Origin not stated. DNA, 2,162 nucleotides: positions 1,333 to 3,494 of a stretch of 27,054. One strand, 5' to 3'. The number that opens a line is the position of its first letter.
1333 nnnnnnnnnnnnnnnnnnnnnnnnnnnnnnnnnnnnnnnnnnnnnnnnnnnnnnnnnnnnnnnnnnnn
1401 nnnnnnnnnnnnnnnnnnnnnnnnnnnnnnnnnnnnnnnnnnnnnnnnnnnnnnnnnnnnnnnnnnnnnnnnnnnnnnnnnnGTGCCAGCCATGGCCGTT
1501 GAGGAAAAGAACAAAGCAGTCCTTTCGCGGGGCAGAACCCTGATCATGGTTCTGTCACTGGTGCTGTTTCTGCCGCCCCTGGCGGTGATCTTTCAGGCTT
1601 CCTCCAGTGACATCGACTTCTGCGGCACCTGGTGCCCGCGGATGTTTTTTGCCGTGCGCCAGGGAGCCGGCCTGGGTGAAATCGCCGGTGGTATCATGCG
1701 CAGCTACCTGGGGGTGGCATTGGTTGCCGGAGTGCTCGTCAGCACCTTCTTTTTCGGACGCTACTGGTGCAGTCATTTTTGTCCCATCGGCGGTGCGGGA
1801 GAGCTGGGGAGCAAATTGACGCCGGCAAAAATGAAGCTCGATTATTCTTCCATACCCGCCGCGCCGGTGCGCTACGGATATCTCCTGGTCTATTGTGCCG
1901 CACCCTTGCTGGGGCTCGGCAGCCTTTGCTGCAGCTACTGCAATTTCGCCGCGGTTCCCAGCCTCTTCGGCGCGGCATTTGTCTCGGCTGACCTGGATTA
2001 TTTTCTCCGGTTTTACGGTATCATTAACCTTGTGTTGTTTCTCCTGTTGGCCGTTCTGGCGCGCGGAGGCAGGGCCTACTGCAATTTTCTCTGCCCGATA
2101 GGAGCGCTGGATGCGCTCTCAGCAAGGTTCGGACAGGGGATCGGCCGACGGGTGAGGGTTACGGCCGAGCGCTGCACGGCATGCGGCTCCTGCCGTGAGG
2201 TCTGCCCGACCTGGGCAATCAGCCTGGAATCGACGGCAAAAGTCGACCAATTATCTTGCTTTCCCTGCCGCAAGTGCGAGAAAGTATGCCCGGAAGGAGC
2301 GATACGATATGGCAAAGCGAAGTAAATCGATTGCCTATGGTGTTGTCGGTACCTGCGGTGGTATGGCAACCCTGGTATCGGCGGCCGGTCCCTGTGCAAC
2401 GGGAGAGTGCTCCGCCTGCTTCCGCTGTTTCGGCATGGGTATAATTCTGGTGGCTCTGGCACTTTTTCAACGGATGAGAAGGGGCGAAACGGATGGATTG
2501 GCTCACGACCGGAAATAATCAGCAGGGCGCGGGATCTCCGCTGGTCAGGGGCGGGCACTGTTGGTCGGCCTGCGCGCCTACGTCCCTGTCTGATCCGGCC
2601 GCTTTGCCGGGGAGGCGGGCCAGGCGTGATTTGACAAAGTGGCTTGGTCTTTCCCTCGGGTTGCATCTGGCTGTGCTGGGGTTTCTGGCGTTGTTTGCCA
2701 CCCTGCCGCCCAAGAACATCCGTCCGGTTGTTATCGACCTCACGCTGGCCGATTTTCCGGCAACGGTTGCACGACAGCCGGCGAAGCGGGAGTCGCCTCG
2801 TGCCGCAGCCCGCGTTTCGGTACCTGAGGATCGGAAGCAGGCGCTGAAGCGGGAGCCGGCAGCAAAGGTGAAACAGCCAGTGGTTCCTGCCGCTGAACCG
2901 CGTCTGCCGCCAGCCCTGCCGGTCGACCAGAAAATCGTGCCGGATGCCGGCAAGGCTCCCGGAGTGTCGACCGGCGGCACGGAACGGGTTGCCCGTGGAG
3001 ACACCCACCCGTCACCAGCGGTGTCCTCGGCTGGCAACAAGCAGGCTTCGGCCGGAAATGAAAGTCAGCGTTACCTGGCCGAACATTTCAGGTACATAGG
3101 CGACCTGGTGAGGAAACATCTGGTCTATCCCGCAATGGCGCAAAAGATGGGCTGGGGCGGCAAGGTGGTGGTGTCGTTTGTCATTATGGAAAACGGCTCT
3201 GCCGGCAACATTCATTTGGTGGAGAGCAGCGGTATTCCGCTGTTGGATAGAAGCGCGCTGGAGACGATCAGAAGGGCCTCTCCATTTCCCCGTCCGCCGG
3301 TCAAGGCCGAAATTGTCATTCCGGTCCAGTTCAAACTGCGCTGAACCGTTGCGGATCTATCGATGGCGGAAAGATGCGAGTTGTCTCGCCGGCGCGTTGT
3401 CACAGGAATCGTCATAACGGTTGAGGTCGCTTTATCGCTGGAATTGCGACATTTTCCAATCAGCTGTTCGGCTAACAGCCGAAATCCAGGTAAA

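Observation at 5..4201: Candidate undescribed metal-uptake system: TBDR, His-rich exported protein, NapH-like 4Fe-4S membrane protein, Cys-rich peptide, TonB, then NosL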

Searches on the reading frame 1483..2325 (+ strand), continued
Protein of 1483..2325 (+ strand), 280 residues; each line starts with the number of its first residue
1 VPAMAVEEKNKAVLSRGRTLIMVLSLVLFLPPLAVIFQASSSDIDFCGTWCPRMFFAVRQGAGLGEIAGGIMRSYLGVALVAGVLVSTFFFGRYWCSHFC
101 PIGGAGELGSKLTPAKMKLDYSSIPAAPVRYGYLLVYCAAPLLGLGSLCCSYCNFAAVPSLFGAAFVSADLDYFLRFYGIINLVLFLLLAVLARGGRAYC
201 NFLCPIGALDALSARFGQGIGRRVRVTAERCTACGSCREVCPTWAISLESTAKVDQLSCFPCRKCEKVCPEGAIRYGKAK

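Call 43: search_protein_families(library=ncbifam, proteins=[L003:6389-8494:+, L003:14524-15549:+, L003:12352-12651:+, L003:12674-13828:+, L004:11568-11996:+, L003:11873-12355:+, L004:8394-9023:+], max_evalue=0.01)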
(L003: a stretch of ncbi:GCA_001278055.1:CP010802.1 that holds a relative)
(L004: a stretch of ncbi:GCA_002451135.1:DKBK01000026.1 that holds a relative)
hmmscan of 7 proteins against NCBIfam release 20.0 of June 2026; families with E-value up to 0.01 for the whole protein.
L003:6389-8494:+ (701 aa): 34 families (the best 25 are shown)
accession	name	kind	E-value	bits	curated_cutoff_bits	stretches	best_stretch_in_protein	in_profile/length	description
TIGR01783.1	TonB-siderophor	subfamily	9.9e-62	209.5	223.5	2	389-701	363-649/649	TonB-dependent siderophore receptor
NF041535.1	TonB_rec_PqqU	equivalog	3.3e-57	194.3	1200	2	36-287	3-263/676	TonB-dependent receptor PqqU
TIGR01785.1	TonB-hemin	subfamily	2e-41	142.2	316.85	2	32-164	2-132/677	TonB-dependent heme/hemoglobin receptor family protein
TIGR01786.1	TonB-hemlactrns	subfamily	1.4e-36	126.2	323.75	2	386-701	391-719/719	TonB-dependent hemoglobin/transferrin/lactoferrin family receptor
TIGR01779.1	TonB-B12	equivalog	3.4e-35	121.7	599.7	2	27-238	24-232/614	TonB-dependent vitamin B12 receptor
NF007926.1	PRK10641.1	equivalog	1e-26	93.6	836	1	21-212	17-205/617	TonB-dependent vitamin B12 receptor BtuB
NF010651.0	PRK14050.1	equivalog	1.4e-26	92.9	884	2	385-676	449-708/730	TonB-dependent siderophore receptor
TIGR04056.1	OMP_RagA_SusC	subfamily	2e-23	82.7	368.25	1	29-162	76-205/981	SusC/RagA family TonB-linked outer membrane protein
NF010010.0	PRK13483.1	equivalog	6.3e-23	80.6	927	2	20-167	22-169/660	ligand-gated channel protein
NF050067.1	TonBEntbctnRecCfrA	equivalog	1.9e-21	76.1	1200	2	28-162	23-159/698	TonB-dependent ferric enterobactin receptor CfrA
NF047944.1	FoxamRcptFoxA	equivalog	3.1e-21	75.3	1300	2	383-571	410-579/697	ferrioxamine B receptor FoxA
NF010012.0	PRK13486.1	equivalog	4.3e-21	75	924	1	8-162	6-159/696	TonB-dependent receptor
NF010650.0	PRK14049.1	equivalog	9.9e-21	73.6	904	2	45-179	79-207/729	ferrioxamine B receptor precursor protein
NF007478.2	PRK10064.1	equivalog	6.5e-19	67.6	745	1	29-162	28-159/663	catecholate siderophore receptor CirA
NF007465.0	PRK10044.1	equivalog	1.1e-18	66.8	803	1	37-178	68-205/726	ferrichrome porin FhuA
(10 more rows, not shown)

L003:14524-15549:+ (341 aa): 0 families

L003:12352-12651:+ (99 aa): 0 families

L003:12674-13828:+ (384 aa): 4 families
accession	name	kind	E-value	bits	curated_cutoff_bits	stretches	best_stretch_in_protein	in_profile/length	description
TIGR02212.1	lolCE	equivalog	4.6e-12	45.6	362.45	1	128-383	141-409/411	lipoprotein-releasing ABC transporter permease subunit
NF008076.0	PRK10814.1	exception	3.1e-09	36.4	473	1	163-383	185-397/399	lipoprotein-releasing ABC transporter permease subunit LolC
TIGR03434.1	ADOP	subfamily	8.9e-05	20.8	622.3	1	162-383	593-801/803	ADOP family duplicated permease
NF007826.0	PRK10535.1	equivalog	0.0025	16.1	966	1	272-350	549-622/648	macrolide ABC transporter ATP-binding protein/permease MacB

L004:11568-11996:+ (142 aa): 0 families

L003:11873-12355:+ (160 aa): 0 families

L004:8394-9023:+ (209 aa): 0 families

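Call 49: search_protein_families(library=pfam, proteins=[L072:684-989:+, L042:5778-6248:+, L009:6262-6882:+, L041:6457-6879:+, L066:6432-6707:+, L051:3091-3375:+, L065:2633-3595:+, L050:4324-5751:+, L048:3396-4250:+, L017:5276-6115:+], max_evalue=0.01)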
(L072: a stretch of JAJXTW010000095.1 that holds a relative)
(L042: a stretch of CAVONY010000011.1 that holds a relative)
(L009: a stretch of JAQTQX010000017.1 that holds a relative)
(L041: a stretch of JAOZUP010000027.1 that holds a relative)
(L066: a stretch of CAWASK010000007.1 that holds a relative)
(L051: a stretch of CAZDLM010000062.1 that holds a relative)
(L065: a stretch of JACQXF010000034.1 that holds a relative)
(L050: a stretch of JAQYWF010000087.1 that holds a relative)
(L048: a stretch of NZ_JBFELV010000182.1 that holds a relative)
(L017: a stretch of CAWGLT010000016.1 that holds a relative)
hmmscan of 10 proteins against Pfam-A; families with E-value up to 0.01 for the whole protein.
L072:684-989:+ (101 aa): 0 families

L042:5778-6248:+ (156 aa): 1 family
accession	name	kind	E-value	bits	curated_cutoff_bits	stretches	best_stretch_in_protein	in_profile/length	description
PF00072.30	Response_reg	-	8.7e-20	71.4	30.2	1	17-135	1-108/111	Response regulator receiver domain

L009:6262-6882:+ (206 aa): 0 families

L041:6457-6879:+ (140 aa): 0 families

L066:6432-6707:+ (91 aa): 0 families

L051:3091-3375:+ (94 aa): 0 families

L065:2633-3595:+ (320 aa): 6 families
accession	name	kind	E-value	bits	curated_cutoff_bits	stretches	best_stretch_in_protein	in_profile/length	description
PF00639.27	Rotamase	-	2.8e-26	92.8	21.7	1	185-275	2-96/97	PPIC-type PPIASE domain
PF13616.12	Rotamase_3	-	1.7e-25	90.3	22.5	1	173-274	9-112/116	PPIC-type PPIASE domain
PF09312.16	SurA_N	-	2e-18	67.1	30.8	1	28-146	1-116/118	SurA N-terminal domain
PF13145.12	Rotamase_2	-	5.5e-15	56.7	27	1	158-282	1-113/121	PPIC-type PPIASE domain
PF13624.11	SurA_N_3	-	6.3e-14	52.6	27.2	1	29-147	39-161/162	SurA-like N-terminal domain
PF13623.11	SurA_N_2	-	1.5e-08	35.1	28.5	1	29-110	40-123/145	SurA-like N-terminal domain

L050:4324-5751:+ (475 aa): 3 families
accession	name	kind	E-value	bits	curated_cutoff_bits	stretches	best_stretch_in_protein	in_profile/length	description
PF02518.31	HATPase_c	-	5.8e-26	91.6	26.4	1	365-473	2-109/111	Histidine kinase-, DNA gyrase B-, and HSP90-like ATPase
PF00512.31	HisKA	-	5.4e-10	39.6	26.9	1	256-321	2-64/66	His Kinase A (phospho-acceptor) domain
PF14501.12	HATPase_c_5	-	2.8e-06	27.6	22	1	368-460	5-91/102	GHKL domain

L048:3396-4250:+ (284 aa): 8 families
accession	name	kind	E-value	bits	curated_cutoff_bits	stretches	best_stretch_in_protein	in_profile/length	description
PF00072.30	Response_reg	-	4.2e-17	62.7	30.2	1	8-118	2-108/111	Response regulator receiver domain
PF00196.25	GerE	-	1.6e-13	50.5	23.5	1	225-273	3-51/57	Bacterial regulatory proteins, luxR family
PF08281.18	Sigma70_r4_2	-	0.0001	22.3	25.7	1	238-267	25-54/54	Sigma-70, region 4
PF13384.12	HTH_23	-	0.00035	20.7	24.6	1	230-257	8-35/50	Homeodomain-like domain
PF13936.12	HTH_38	-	0.0014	18.8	27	1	224-256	4-37/44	Helix-turn-helix domain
PF13518.12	HTH_28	-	0.0021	18.6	25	1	230-257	3-30/52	Helix-turn-helix domain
PF13542.12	HTH_Tnp_ISL3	-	0.0024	17.8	27.4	1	229-257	17-44/51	Helix-turn-helix domain of transposase family ISL3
PF07638.17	Sigma70_ECF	-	0.0092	16.3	21.1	0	232-267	144-179/185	ECF sigma factor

L017:5276-6115:+ (279 aa): 2 families
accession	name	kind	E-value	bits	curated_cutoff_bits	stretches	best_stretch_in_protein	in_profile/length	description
PF03459.23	TOBE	-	0.0038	17.9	22.3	1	68-103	3-39/64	TOBE domain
PF08402.16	TOBE_2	-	0.0061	17.1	21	1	66-114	12-66/76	TOBE domain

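Call 73: predict_structure(alignment_id=A3)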
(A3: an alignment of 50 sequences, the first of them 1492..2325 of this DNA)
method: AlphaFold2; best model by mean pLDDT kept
length: 277 residues; sequences in the alignment: 50
mean_pLDDT: 75.8   pTM: 0.71
mean pLDDT of the five models: 75.8, 72.3, 66.8, 65.6, 64.3
residues with pLDDT >= 90: 19; 70-90: 182; 50-70: 47; < 50: 29
segments of 3 or more residues with pLDDT < 50: 1-11, 38-55
pLDDT, mean of each block of 10 residues (from residue 1): 36 73 73 52 38 52 64 74 86 83 89 88 83 78 64 75 77 84 92 85 85 84 88 85 85 85 87 76
secondary structure, 60 per line:
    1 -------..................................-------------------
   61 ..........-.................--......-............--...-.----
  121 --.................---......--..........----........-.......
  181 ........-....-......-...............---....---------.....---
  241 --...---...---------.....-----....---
elements in order: H8-41 H61-70 H72-88 H91-96 H98-109 H123-139 H143-148 H151-160 H165-172 H174-188 H195-200 H202-216 E220-223 H233-237 E243-245 E249-251 H261-265 E271-274

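Call 84: search_protein_families(library=pfam, proteins=[L004:11568-11996:+, L003:14524-15549:+, L003:12352-12651:+, L003:11873-12355:+, L004:8394-9023:+, L004:16341-17828:-, L003:9918-10136:+], max_evalue=0.05)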
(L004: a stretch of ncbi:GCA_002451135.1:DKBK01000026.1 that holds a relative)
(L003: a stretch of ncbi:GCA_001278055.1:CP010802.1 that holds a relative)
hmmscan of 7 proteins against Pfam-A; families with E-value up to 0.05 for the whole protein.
L004:11568-11996:+ (142 aa): 2 families
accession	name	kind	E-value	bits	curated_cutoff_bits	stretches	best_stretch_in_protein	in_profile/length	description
PF10080.14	FtrD-like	-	5.1e-15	55.9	26.3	1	47-142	7-101/101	Membrane iron-sulfur containing protein FtrD-like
PF03966.22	Trm112p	-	0.0072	16.7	22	1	75-106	9-39/40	Trm112p-like protein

L003:14524-15549:+ (341 aa): 0 families

L003:12352-12651:+ (99 aa): 0 families

L003:11873-12355:+ (160 aa): 1 family
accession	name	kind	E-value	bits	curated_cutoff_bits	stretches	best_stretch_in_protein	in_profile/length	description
PF05573.18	NosL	-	1.6e-23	83.9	24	1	34-150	7-125/131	NosL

L004:8394-9023:+ (209 aa): 1 family
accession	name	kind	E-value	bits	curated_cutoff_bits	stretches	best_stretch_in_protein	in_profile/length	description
PF04945.19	YHS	-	5.5e-13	49.1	30.3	1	126-166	2-43/47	YHS domain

L004:16341-17828:- (495 aa): 7 families
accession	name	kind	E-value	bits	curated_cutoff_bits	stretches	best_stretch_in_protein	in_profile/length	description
PF14522.11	Cytochrome_C7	-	5.4e-07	29.8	24.8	0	313-349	15-51/67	Cytochrome c7 and related cytochrome c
PF22113.1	Mtrc-MtrF_II-IV_dom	-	7.2e-06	26.1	30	1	10-136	26-168/176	Outer membrane cytochrome MtrC/MtrF-like, domains II/IV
PF03264.19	Cytochrom_NNT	-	0.0011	19.1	24.1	0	280-346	94-164/174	NapC/NirT cytochrome c family, N-terminal region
PF13435.11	Cytochrome_C554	-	0.0054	18.1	20.8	0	306-346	43-83/84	Cytochrome c554 and c-prime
PF02058.20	Guanylin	-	0.0067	17.2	25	1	283-351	24-86/88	Guanylin precursor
PF02085.21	Cytochrom_CIII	-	0.012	16.4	22.9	0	90-137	43-88/101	Class III cytochrome C family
PF14537.11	Cytochrom_c3_2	-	0.044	14.7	25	0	312-347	27-65/79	Cytochrome c3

L003:9918-10136:+ (72 aa): 0 families

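Call 98: search_protein_families(library=pfam, proteins=[L084:82-726:+, L084:723-1562:+, L084:1638-2393:+, L084:2495-3550:+, L084:3819-5000:+, L083:6970-8997:+, L083:9084-9914:+, L083:9911-10846:+, L083:10858-11307:+, L083:11343-11990:+], max_evalue=0.001)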
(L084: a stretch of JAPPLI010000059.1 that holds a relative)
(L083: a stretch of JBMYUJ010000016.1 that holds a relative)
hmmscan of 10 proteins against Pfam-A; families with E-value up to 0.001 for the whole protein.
L084:82-726:+ (214 aa): 12 families
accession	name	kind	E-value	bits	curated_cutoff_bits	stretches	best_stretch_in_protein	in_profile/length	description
PF12838.12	Fer4_7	-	5.6e-16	59.2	27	2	58-112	2-52/52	4Fe-4S dicluster domain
PF13187.11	Fer4_9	-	3.6e-10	40.2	27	2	57-112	1-51/52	4Fe-4S dicluster domain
PF13237.11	Fer4_10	-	3.7e-08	33.6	25.5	0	143-191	10-52/53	4Fe-4S dicluster domain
PF00037.32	Fer4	-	3.7e-08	33.3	21.1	1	56-73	6-23/24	4Fe-4S binding domain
PF13534.11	Fer4_17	-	5.4e-07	30.5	22.2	0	47-71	35-59/61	4Fe-4S dicluster domain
PF12837.12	Fer4_6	-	7.4e-07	29.3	25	0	57-71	8-22/24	4Fe-4S binding domain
PF12797.12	Fer4_2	-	2.9e-06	27.3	24.5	0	174-191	3-20/22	4Fe-4S binding domain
PF13484.11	Fer4_16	-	4.7e-06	27.7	30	0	58-76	2-20/66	4Fe-4S double cluster binding domain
PF14697.11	Fer4_21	-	7e-06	26.5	35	1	144-195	10-55/59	4Fe-4S dicluster domain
PF25160.1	LdpA_Fe-S-bd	-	1.7e-05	24.9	27.6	0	38-74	7-44/49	LdpA Fe-S cluster-binding domain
PF12800.12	Fer4_4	-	4e-05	24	24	0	57-71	3-17/17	4Fe-4S binding domain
PF13183.11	Fer4_8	-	9.6e-05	23.3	27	0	144-192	7-65/68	4Fe-4S dicluster domain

L084:723-1562:+ (279 aa): 10 families
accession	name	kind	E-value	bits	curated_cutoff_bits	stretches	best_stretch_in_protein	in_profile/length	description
PF12801.12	Fer4_5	-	7.8e-20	71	22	2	78-122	3-47/48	4Fe-4S binding domain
PF13187.11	Fer4_9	-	1.1e-10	41.8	27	1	192-233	8-49/52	4Fe-4S dicluster domain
PF13237.11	Fer4_10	-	2.8e-08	34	25.5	1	218-267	6-52/53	4Fe-4S dicluster domain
PF12838.12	Fer4_7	-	7.3e-08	33.2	27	1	221-268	2-49/52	4Fe-4S dicluster domain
PF00037.32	Fer4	-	1.3e-07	31.5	21.1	0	253-268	4-19/24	4Fe-4S binding domain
PF12837.12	Fer4_6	-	4.4e-06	26.8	25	1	218-237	6-24/24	4Fe-4S binding domain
PF25160.1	LdpA_Fe-S-bd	-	7.8e-06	26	27.6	0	248-268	19-39/49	LdpA Fe-S cluster-binding domain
PF12798.12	Fer4_3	-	1.9e-05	25.5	27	0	257-268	1-12/15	4Fe-4S binding domain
PF13484.11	Fer4_16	-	5.4e-05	24.3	30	0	257-272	2-17/66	4Fe-4S double cluster binding domain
PF14697.11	Fer4_21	-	0.00034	21.1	35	1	218-267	5-51/59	4Fe-4S dicluster domain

L084:1638-2393:+ (251 aa): 0 families

L084:2495-3550:+ (351 aa): 3 families
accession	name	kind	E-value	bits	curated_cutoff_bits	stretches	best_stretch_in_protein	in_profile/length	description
PF00753.33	Lactamase_B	-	1.2e-21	78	22.7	1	41-258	4-196/196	Metallo-beta-lactamase superfamily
PF21221.3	B_lactamase-like_C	-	2e-13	50.3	27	1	287-330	2-46/46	Metallo-beta-lactamase-like, C-terminal domain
PF12706.13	Lactamase_B_2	-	1.1e-05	25.6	27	1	54-208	2-145/200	Beta-lactamase superfamily domain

L084:3819-5000:+ (393 aa): 3 families
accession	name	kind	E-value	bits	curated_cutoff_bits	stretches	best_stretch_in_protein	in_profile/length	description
PF22022.2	Phage_int_M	-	5.5e-20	71.9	27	1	93-184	1-92/96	Phage integrase central domain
PF00589.27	Phage_integrase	-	5.5e-18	65.8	27.1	1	206-362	6-166/172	Phage integrase family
PF13356.12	Arm-DNA-bind_3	-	1.5e-12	47.9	27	1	23-88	21-83/83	Arm DNA-binding domain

L083:6970-8997:+ (675 aa): 2 families
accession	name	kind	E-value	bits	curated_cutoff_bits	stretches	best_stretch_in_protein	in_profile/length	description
PF00384.28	Molybdopterin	-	6.3e-44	150.9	24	1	7-406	72-353/353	Molybdopterin oxidoreductase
PF01568.27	Molydop_binding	-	1.3e-24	86.7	26.8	1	561-669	1-110/110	Molydopterin dinucleotide binding domain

L083:9084-9914:+ (276 aa): 9 families
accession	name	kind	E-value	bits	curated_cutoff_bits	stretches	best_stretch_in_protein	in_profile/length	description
PF12838.12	Fer4_7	-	1.4e-13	51.6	27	2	64-120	1-52/52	4Fe-4S dicluster domain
PF12837.12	Fer4_6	-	8e-10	38.6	25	0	63-79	7-23/24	4Fe-4S binding domain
PF00037.32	Fer4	-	8e-09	35.4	21.1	1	64-80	7-23/24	4Fe-4S binding domain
PF13237.11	Fer4_10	-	3.1e-07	30.6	25.5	0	139-201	4-52/53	4Fe-4S dicluster domain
PF13187.11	Fer4_9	-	4.5e-07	30.2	27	0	151-201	4-47/52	4Fe-4S dicluster domain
PF13534.11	Fer4_17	-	4.6e-06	27.5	22.2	1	51-79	32-60/61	4Fe-4S dicluster domain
PF13183.11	Fer4_8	-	5.1e-05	24.2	27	0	60-78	49-67/68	4Fe-4S dicluster domain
PF12797.12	Fer4_2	-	0.0001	22.5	24.5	0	184-201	3-20/22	4Fe-4S binding domain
PF13484.11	Fer4_16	-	0.00013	23.1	30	0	104-161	2-65/66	4Fe-4S double cluster binding domain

L083:9911-10846:+ (311 aa): 11 families
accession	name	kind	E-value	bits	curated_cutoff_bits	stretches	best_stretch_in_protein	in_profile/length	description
PF12801.12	Fer4_5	-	1.1e-16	61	22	2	86-130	3-47/48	4Fe-4S binding domain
PF13187.11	Fer4_9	-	1.1e-09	38.6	27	1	205-246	8-49/52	4Fe-4S dicluster domain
PF13237.11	Fer4_10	-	5.7e-09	36.2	25.5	2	230-281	5-53/53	4Fe-4S dicluster domain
PF12838.12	Fer4_7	-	1.2e-08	35.8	27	1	233-282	1-50/52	4Fe-4S dicluster domain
PF00037.32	Fer4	-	1.2e-07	31.7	21.1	1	264-281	2-19/24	4Fe-4S binding domain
PF12837.12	Fer4_6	-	2.8e-07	30.6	25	1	231-249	6-23/24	4Fe-4S binding domain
PF25160.1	LdpA_Fe-S-bd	-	6.8e-06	26.2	27.6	1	238-284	7-42/49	LdpA Fe-S cluster-binding domain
PF13484.11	Fer4_16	-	7.4e-06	27.1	30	0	270-287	2-19/66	4Fe-4S double cluster binding domain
PF12798.12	Fer4_3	-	4e-05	24.6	27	0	270-282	1-13/15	4Fe-4S binding domain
PF14697.11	Fer4_21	-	6.1e-05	23.5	35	1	230-281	4-52/59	4Fe-4S dicluster domain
PF12797.12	Fer4_2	-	0.00093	19.5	24.5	0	268-282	8-22/22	4Fe-4S binding domain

L083:10858-11307:+ (149 aa): 1 family
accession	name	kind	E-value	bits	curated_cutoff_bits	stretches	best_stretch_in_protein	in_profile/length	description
PF03892.19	NapB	-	4.2e-42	143.7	25.1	1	30-147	7-126/127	Nitrate reductase cytochrome c-type subunit (NapB)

L083:11343-11990:+ (215 aa): 4 families
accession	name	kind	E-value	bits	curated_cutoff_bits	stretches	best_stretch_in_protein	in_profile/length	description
PF03264.19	Cytochrom_NNT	-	2.2e-74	249.4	24.1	1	22-194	2-173/174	NapC/NirT cytochrome c family, N-terminal region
PF22113.1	Mtrc-MtrF_II-IV_dom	-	1.2e-07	31.8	30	1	57-190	7-132/176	Outer membrane cytochrome MtrC/MtrF-like, domains II/IV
PF14522.11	Cytochrome_C7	-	1.5e-07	31.5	24.8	1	145-188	12-51/67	Cytochrome c7 and related cytochrome c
PF14537.11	Cytochrom_c3_2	-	4.7e-06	27.4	25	0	139-187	19-66/79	Cytochrome c3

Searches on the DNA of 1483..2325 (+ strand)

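Call 22: search_rna_families(sources=[L003, L004, L006, L008, L014, L017, L029], threshold=gathering)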
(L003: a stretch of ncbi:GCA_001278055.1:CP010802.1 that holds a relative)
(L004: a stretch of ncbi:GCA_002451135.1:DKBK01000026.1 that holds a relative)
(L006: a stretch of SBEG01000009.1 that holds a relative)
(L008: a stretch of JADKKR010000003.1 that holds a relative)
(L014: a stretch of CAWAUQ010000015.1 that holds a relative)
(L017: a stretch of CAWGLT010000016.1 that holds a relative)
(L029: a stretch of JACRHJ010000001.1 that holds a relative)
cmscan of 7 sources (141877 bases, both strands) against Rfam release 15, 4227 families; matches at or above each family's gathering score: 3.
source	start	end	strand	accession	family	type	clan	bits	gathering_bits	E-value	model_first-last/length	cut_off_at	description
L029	19948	20021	-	RF00005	tRNA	Gene; tRNA;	CL00001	67.1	29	4.3e-12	1-71/71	no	tRNA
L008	18929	19002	+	RF00005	tRNA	Gene; tRNA;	CL00001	61.7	29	1.4e-10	1-71/71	no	tRNA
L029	20637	20725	-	RF00005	tRNA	Gene; tRNA;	CL00001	55.4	29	7.2e-09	1-71/71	no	tRNA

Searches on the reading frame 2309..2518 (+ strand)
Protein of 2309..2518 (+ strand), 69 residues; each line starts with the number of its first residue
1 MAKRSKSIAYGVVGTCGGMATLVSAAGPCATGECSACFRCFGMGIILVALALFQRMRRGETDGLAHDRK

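Call 4: search_protein_families(library=pfam, proteins=[window:2309-2518:+], max_evalue=0.1)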
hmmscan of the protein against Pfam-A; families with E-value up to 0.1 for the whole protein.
window:2309-2518:+ (69 aa): 0 families

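Call 7: search_protein_families(library=ncbifam, proteins=[window:2309-2518:+], max_evalue=0.1)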
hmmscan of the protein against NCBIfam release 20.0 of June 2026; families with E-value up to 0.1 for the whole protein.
window:2309-2518:+ (69 aa): 1 family
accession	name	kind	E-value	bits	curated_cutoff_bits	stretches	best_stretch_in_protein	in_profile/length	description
TIGR03601.1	B_an_ocin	subfamily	0.0074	16.9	35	1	11-44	43-74/88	heterocycloanthracin/sonorensin family bacteriocin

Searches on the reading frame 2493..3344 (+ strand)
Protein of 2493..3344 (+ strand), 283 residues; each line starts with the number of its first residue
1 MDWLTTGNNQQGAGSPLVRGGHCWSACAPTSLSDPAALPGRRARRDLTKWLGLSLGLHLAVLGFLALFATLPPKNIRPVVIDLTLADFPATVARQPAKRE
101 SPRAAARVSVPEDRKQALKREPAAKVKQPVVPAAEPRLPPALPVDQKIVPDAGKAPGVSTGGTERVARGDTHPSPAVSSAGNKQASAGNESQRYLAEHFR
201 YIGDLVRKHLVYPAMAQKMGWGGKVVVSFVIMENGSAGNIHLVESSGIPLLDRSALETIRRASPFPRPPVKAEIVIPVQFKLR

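Call 4: search_protein_families(library=pfam, proteins=[window:2493-3344:+], max_evalue=0.1)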
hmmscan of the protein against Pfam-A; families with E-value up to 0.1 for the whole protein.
window:2493-3344:+ (283 aa): 2 families
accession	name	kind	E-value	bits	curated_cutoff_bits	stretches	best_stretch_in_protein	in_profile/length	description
PF03544.19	TonB_C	-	5e-20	72.2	24.6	1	209-282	2-79/79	Gram-negative bacterial TonB protein C-terminal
PF13103.11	TonB_2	-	3.4e-08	33.9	22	1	217-280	21-83/85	TonB C terminal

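Call 7: search_protein_families(library=ncbifam, proteins=[window:2493-3344:+], max_evalue=0.1)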
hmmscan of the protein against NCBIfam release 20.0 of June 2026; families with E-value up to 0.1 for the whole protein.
window:2493-3344:+ (283 aa): 6 families
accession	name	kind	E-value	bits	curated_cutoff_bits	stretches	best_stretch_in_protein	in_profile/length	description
TIGR01352.1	tonB_Cterm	subfamily_domain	4.3e-21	75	27.1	1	212-282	3-75/76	TonB family protein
TIGR02794.1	tolA_full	equivalog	4.8e-10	39.2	59.45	2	179-272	257-348/362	cell envelope integrity protein TolA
NF008082.0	PRK10819.1-3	equivalog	7.3e-08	32.5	265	1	45-282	10-236/242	TonB system transport protein TonB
NF047760.1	LIC10042_TonB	equivalog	9e-06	25.9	100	1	189-282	64-155/156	LIC_10042 family TonB-like protein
NF008080.0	PRK10819.1-1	equivalog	2.1e-05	24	418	1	45-260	10-225/252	TonB system transport protein TonB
NF033768.1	myxo_SS_tail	domain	0.00071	19.6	40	1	215-281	25-90/92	AgmX/PglI C-terminal domain-containing protein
